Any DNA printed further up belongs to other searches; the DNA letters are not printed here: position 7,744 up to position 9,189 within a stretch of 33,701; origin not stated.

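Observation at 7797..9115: Delta-9 fatty-acid desaturase inserted between S7 and EF-2 in the archaeal S12-S7-EF-2 cluster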

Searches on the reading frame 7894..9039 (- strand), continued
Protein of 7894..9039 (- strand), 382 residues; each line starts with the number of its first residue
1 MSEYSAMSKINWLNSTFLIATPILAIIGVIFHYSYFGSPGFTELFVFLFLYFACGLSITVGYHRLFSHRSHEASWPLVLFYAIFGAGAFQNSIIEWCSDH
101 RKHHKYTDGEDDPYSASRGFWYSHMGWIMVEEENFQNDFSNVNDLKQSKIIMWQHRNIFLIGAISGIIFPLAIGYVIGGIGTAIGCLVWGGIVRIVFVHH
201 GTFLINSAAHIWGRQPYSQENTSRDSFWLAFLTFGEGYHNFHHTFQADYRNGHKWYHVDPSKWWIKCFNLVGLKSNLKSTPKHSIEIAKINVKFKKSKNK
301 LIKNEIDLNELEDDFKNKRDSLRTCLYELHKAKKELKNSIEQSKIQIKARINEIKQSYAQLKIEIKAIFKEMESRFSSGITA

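Call 25: find_encoding_contigs(protein=P0271, flank=6000, max_places=3)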
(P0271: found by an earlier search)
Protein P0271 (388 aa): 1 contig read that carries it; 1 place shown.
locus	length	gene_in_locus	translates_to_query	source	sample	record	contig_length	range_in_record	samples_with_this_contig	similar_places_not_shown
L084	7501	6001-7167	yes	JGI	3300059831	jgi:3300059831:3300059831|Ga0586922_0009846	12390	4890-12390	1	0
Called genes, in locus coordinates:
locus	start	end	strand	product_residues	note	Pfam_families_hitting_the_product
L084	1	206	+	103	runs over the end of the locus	PF01920:Prefoldin_2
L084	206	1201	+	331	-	PF01368:DHH, PF02272:DHHA1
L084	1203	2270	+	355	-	-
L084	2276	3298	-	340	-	-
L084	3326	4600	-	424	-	PF20695:UbiD_N (weak), PF01977:UbiD, PF20696:UbiD_C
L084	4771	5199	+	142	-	PF00164:Ribosom_S12_S23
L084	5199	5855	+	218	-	PF00177:Ribosomal_S7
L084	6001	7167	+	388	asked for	PF00487:FA_desaturase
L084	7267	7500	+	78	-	?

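Call 28: find_homologous_proteins(query=P0275, max_evalue=1e-20)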
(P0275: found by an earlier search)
Query P0275 (385 aa): 3810 proteins with E <= 1e-20 among 8000 candidates; the best 120 are listed.
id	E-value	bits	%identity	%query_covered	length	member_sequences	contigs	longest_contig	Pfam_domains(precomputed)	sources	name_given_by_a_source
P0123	1.8e-266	901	100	100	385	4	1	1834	PF00487.31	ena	-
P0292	2.7e-132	460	52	97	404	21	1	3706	PF00487.31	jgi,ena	-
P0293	4.0e-132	459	51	97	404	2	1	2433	PF00487.31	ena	-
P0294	1.3e-130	454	51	99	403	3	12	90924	PF00487.31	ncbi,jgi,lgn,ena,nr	ncbi:MAG TPA: fatty acid desaturase [Candidatus Poseidoniales archaeon]|nr:fatty acid desaturase [Ca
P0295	5.5e-104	366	46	94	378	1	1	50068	PF00487.31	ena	-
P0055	1.1e-103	365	46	95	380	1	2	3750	PF00487.31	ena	-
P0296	1.3e-103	365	45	96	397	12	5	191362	PF00487.31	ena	-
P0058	3.5e-103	364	47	97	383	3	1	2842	PF00487.31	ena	-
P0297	3.8e-103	364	45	96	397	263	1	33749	PF00487.31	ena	-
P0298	6.6e-103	363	45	94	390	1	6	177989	PF00487.31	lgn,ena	-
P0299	1.0e-102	362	45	98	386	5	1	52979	PF00487.31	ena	-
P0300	4.2e-102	360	44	93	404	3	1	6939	PF00487.31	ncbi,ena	-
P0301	7.6e-102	359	46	94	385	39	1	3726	PF00487.31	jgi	jgi:stearoyl-CoA desaturase (delta-9 desaturase)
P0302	1.4e-101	358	47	94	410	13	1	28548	PF00487.31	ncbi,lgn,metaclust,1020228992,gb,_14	metaclust:\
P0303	1.6e-101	358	44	98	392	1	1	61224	PF00487.31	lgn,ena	-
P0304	2.0e-101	358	46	94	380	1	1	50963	PF00487.31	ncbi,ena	-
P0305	2.0e-101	358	44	98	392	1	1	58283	PF00487.31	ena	-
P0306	2.0e-101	358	44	98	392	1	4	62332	PF00487.31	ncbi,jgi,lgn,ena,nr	ncbi:MAG: acyl-CoA desaturase [Euryarchaeota archaeon]|nr:acyl-CoA desaturase [Euryarchaeota archaeo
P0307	2.6e-101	358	46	96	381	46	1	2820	PF00487.31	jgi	-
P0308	3.0e-101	357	43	95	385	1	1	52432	PF00487.31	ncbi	-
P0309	4.2e-101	357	46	92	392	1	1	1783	PF00487.31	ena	-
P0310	6.2e-101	356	48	95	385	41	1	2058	PF00487.31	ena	-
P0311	7.0e-101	356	45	89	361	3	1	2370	PF00487.31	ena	-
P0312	9.0e-101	356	45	97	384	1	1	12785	PF00487.31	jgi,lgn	jgi:stearoyl-CoA desaturase (delta-9 desaturase)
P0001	9.3e-101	356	46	94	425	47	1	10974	PF00487.31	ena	-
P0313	1.0e-100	356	42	97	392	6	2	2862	PF00487.31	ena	-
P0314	1.4e-100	355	46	90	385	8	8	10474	PF00487.31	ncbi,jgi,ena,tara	tara:strand:+ start:2938 stop:4095 length:1158 start_codon:yes stop_codon:yes gene_type:complete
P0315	1.5e-100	355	45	98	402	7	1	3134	PF00487.31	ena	-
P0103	2.0e-100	355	46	95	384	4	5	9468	PF00487.31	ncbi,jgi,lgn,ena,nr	ncbi:MAG: fatty acid desaturase [Candidatus Poseidoniaceae archaeon]|jgi:stearoyl-CoA desaturase (de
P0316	2.1e-100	355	45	97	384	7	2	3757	PF00487.31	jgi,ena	-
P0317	3.6e-100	354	42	97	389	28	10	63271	PF00487.31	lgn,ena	-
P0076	3.6e-100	354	45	95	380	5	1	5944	PF00487.31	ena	-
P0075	3.9e-100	354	47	94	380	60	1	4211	PF00487.31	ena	-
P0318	5.2e-100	353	45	90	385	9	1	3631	PF00487.31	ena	-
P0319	8.0e-100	353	41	98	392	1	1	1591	PF00487.31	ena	-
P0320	8.4e-100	353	45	94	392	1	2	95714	PF00487.31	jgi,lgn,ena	-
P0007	8.4e-100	353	44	95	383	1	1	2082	PF00487.31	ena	-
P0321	9.2e-100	353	46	90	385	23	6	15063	PF00487.31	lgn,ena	-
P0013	9.6e-100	352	44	97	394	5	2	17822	PF00487.31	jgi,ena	jgi:stearoyl-CoA desaturase (Delta-9 desaturase)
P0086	1.0e-99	352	44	95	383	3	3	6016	PF00487.31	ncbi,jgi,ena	-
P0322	1.0e-99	352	46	95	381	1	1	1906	PF00487.31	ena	-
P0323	1.0e-99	352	41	97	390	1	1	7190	PF00487.31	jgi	-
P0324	1.1e-99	352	42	97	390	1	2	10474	PF00487.31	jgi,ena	-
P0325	1.1e-99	352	42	97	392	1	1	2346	PF00487.31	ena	-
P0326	1.2e-99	352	46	95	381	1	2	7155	PF00487.31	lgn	-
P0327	1.3e-99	352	41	95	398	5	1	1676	PF00487.31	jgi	-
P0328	1.5e-99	352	41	97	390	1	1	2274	PF00487.31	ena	-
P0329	1.6e-99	352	42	97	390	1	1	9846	PF00487.31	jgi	-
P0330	1.8e-99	352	46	92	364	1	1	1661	PF00487.31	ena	-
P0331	1.9e-99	351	46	95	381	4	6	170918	PF00487.31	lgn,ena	-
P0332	2.0e-99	351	41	97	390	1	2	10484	PF00487.31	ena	-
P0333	2.0e-99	351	45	93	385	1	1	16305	PF00487.31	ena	-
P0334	2.1e-99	351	42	97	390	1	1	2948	PF00487.31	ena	-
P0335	2.2e-99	351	41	97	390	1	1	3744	PF00487.31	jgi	-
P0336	2.2e-99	351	41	97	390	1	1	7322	PF00487.31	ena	-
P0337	2.4e-99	351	41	97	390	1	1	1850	PF00487.31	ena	-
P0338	2.5e-99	351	42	98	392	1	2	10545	PF00487.31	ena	-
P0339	2.9e-99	351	42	97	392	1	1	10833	PF00487.31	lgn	-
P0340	2.9e-99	351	46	92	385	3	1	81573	PF00487.31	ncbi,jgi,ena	-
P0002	3.3e-99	351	46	95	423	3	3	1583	PF00487.31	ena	-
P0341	3.6e-99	351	41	97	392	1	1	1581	PF00487.31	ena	-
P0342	4.0e-99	350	42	97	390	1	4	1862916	PF00487.31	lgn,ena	-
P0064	4.2e-99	350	43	95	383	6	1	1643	PF00487.31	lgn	-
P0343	4.2e-99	350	42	98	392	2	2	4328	PF00487.31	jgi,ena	-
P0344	4.4e-99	350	44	94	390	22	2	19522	PF00487.31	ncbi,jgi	jgi:stearoyl-CoA desaturase (delta-9 desaturase)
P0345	4.9e-99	350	41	97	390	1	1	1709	PF00487.31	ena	-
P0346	4.9e-99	350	41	97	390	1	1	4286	PF00487.31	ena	-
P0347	5.0e-99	350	42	97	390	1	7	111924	PF00487.31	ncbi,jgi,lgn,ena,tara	tara:strand:- start:4784 stop:5956 length:1173 start_codon:yes stop_codon:yes gene_type:complete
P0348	5.6e-99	350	42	97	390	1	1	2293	PF00487.31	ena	-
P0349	5.7e-99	350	45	93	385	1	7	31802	PF00487.31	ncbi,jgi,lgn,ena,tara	tara:strand:+ start:7640 stop:8797 length:1158 start_codon:yes stop_codon:yes gene_type:complete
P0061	5.8e-99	350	46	97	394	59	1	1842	PF00487.31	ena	-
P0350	7.0e-99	350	41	97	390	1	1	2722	PF00487.31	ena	-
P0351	7.1e-99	350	45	93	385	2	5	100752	PF00487.31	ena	-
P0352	7.8e-99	349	41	97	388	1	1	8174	PF00487.31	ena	-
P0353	8.2e-99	349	42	97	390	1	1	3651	PF00487.31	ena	-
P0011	9.1e-99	349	45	94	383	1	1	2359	PF00487.31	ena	-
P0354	9.1e-99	349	45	93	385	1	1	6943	PF00487.31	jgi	-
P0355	9.6e-99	349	42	95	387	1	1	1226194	PF00487.31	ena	-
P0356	9.8e-99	349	45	93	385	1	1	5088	PF00487.31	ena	-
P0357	9.9e-99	349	42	97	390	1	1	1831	PF00487.31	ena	-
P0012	1.0e-98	349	45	95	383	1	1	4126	PF00487.31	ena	-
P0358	1.0e-98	349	42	96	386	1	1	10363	PF00487.31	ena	-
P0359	1.0e-98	349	44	93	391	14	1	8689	PF00487.31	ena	-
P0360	1.1e-98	349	42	97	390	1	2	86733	PF00487.31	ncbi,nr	ncbi:MAG: hypothetical protein CL983_05085 [Euryarchaeota archaeon]|nr:hypothetical protein [Euryarc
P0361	1.1e-98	349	43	97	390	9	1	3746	PF00487.31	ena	-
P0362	1.3e-98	349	45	93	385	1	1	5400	PF00487.31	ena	-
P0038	1.3e-98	349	45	94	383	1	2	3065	PF00487.31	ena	-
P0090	1.3e-98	349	45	98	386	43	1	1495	PF00487.31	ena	-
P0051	1.5e-98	349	45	94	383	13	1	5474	PF00487.31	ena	-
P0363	1.5e-98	349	42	97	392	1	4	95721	PF00487.31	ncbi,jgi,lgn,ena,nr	ncbi:MAG TPA: acyl-CoA desaturase [Candidatus Poseidoniaceae archaeon]|nr:acyl-CoA desaturase [Candi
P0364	1.6e-98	348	42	95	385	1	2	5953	PF00487.31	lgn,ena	-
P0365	1.6e-98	348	45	89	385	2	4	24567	PF00487.31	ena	-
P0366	1.6e-98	348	45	89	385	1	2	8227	PF00487.31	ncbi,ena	-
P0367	1.8e-98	348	46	94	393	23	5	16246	PF00487.31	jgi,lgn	jgi:stearoyl-CoA desaturase (delta-9 desaturase)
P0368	1.8e-98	348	45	90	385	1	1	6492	PF00487.31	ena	-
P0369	1.8e-98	348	44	93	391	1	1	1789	PF00487.31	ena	-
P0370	1.9e-98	348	44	93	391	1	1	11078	PF00487.31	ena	-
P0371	2.1e-98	348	44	93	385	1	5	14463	PF00487.31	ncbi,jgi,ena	-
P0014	2.2e-98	348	44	95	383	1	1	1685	PF00487.31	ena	-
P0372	2.3e-98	348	42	96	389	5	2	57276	PF00487.31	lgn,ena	-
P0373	2.4e-98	348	44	93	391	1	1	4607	PF00487.31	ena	-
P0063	2.4e-98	348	45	94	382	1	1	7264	PF00487.31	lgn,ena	-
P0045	2.4e-98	348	46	94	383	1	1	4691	PF00487.31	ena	-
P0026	2.5e-98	348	45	94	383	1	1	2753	PF00487.31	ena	-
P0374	2.5e-98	348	44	94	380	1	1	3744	PF00487.31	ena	-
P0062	2.7e-98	348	45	94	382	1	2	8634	PF00487.31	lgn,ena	-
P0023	2.7e-98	348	45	94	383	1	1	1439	PF00487.31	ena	-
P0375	2.7e-98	348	46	89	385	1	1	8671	PF00487.31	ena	-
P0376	2.9e-98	348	44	93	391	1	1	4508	PF00487.31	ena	-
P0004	2.9e-98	348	44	94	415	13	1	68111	PF00487.31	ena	-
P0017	3.1e-98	347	45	94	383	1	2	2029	PF00487.31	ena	-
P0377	3.1e-98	347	43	93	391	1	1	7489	PF00487.31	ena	-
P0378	3.1e-98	347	44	93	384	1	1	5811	PF00487.31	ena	-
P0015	3.2e-98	347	45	94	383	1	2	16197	PF00487.31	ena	-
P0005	3.2e-98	347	45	94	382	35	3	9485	PF00487.31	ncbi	ncbi:MAG: fatty acid desaturase [Euryarchaeota archaeon]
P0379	3.5e-98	347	42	97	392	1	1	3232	PF00487.31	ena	-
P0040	3.6e-98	347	44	94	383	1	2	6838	PF00487.31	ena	-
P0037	3.6e-98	347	44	94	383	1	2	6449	PF00487.31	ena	-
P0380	3.7e-98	347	43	97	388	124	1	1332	PF00487.31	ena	-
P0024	3.9e-98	347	44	95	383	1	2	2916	PF00487.31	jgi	-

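Call 30: find_encoding_contigs(protein=P0342, flank=5000, max_places=1)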
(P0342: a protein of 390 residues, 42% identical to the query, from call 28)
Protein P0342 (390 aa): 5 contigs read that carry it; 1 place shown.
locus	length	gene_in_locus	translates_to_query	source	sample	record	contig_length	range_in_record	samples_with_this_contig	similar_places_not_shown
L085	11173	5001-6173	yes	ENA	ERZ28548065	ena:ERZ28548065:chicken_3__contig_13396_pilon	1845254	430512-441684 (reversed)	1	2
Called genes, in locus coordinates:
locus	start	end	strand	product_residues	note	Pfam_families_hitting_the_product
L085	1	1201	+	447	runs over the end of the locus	-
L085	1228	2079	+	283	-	PF00378:ECH_1, PF16113:ECH_2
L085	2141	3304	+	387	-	PF05138:PaaA_PaaC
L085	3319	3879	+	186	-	-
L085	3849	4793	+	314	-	PF02737:3HCDH_N, PF03446:NAD_binding_2 (faint), PF00725:3HCDH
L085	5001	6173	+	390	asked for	PF00487:FA_desaturase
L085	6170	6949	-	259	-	PF00378:ECH_1, PF16113:ECH_2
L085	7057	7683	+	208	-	-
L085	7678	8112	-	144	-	-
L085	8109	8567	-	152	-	-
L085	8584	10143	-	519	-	PF00482:T2SSF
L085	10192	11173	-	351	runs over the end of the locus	PF00482:T2SSF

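Call 31: find_encoding_contigs(protein=P0363, flank=5000, max_places=1)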
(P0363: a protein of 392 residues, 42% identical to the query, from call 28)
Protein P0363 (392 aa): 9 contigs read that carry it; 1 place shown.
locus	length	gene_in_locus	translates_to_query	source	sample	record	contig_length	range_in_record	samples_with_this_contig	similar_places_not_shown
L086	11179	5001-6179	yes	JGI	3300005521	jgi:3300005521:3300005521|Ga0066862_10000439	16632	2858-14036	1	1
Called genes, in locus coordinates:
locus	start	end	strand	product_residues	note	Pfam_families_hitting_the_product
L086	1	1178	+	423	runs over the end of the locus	-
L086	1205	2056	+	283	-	PF00378:ECH_1, PF16113:ECH_2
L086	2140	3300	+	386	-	PF05138:PaaA_PaaC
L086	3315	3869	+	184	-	-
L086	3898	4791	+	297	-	PF01210:NAD_Gly3P_dh_N (weak), PF02737:3HCDH_N, PF03446:NAD_binding_2 (weak), PF00725:3HCDH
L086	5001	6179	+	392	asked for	PF00487:FA_desaturase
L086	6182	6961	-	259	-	PF00378:ECH_1, PF16113:ECH_2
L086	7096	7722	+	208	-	PF13238:AAA_18 (weak)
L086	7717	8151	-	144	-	-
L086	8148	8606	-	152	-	-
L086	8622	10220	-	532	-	PF00482:T2SSF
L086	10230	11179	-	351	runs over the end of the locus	PF00482:T2SSF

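Call 32: find_encoding_contigs(protein=P0349, flank=5000, max_places=1)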
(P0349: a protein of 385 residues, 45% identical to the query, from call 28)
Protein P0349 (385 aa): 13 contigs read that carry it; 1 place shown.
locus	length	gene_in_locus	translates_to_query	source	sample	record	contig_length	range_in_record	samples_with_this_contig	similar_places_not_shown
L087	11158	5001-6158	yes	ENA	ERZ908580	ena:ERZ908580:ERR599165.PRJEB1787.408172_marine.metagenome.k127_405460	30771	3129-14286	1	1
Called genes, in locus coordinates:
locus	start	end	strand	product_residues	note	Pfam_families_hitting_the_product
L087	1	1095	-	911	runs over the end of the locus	PF01130:CD36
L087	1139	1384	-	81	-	PF01906:YbjQ_1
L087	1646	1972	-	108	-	PF01906:YbjQ_1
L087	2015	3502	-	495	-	PF01409:tRNA-synt_2d, PF17759:tRNA_synthFbeta (faint), PF00152:tRNA-synt_2 (faint)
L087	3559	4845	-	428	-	PF00924:MS_channel_2nd, PF21082:MS_channel_3rd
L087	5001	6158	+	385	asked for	PF00487:FA_desaturase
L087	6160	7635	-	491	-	-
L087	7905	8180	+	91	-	PF13833:EF-hand_8 (faint), PF00036:EF-hand_1 (faint), PF13499:EF-hand_7, PF13202:EF-hand_5 (faint), PF13405:EF-hand_6 (faint)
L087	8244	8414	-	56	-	-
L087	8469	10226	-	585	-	PF07719:TPR_2 (faint), PF13428:TPR_14 (faint), PF00515:TPR_1 (faint), PF13181:TPR_8 (faint)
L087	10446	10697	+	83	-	-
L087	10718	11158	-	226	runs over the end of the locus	-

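Call 33: find_encoding_contigs(protein=P0294, flank=5000, max_places=1)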
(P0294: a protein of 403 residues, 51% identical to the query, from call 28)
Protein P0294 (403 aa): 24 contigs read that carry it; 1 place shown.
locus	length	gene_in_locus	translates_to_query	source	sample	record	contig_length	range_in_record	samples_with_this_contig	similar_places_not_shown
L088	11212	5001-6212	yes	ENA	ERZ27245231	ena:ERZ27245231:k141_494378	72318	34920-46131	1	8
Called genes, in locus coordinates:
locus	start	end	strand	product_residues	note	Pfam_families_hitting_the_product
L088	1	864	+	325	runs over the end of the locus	PF01112:Asparaginase_2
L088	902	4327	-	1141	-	PF05547:Peptidase_M6, PF00057:Ldl_recept_a (weak)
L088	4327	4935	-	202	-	PF00160:Pro_isomerase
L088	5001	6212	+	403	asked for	PF00487:FA_desaturase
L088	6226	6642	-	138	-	-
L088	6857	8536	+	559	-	PF00474:SSF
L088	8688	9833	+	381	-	-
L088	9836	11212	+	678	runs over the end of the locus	-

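Call 34: list_cluster_members(proteins=[P0133, P0135, P0140, P0141, P0144, P0145, P0146, P0147, P0151, P0158])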
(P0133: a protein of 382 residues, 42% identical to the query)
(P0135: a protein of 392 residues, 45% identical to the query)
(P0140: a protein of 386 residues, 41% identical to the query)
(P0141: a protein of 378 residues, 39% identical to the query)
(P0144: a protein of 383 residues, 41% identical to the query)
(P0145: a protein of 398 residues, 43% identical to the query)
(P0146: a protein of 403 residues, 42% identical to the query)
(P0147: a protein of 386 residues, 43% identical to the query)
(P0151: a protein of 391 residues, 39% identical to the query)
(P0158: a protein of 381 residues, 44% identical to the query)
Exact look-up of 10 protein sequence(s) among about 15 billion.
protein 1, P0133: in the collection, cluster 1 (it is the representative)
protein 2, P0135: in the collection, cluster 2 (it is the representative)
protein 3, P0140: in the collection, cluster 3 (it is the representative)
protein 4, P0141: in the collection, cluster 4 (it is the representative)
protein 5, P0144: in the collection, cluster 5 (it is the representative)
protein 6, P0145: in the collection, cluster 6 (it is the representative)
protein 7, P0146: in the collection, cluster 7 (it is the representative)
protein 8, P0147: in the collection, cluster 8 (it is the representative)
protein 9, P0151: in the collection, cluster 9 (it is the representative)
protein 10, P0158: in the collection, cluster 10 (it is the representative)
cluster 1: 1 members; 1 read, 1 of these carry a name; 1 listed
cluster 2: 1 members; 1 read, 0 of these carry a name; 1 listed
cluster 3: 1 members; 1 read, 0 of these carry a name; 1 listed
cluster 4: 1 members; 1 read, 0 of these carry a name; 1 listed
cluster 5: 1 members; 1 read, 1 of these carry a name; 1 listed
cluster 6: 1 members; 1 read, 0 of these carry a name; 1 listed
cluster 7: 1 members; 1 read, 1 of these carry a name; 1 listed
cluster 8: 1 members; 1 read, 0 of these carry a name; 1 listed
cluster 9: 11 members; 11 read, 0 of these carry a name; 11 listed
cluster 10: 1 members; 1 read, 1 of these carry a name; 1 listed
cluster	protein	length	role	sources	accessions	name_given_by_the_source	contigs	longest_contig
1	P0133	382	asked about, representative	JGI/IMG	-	stearoyl-CoA desaturase (Delta-9 desaturase)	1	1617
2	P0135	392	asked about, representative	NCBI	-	-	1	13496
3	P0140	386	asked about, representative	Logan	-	-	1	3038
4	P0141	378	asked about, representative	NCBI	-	-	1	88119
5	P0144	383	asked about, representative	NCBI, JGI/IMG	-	stearoyl-CoA desaturase (delta-9 desaturase)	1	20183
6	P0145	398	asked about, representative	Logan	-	-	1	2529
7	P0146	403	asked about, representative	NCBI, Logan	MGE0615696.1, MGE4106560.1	MAG: acyl-CoA desaturase [Bacteriovoracia bacterium]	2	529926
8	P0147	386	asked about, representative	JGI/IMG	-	-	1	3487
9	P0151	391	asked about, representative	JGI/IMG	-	-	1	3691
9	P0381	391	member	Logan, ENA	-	-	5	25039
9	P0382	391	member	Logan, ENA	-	-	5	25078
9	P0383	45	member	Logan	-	-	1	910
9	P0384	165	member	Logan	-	-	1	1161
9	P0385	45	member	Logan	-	-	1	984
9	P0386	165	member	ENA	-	-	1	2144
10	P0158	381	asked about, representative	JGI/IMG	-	stearoyl-CoA desaturase (delta-9 desaturase)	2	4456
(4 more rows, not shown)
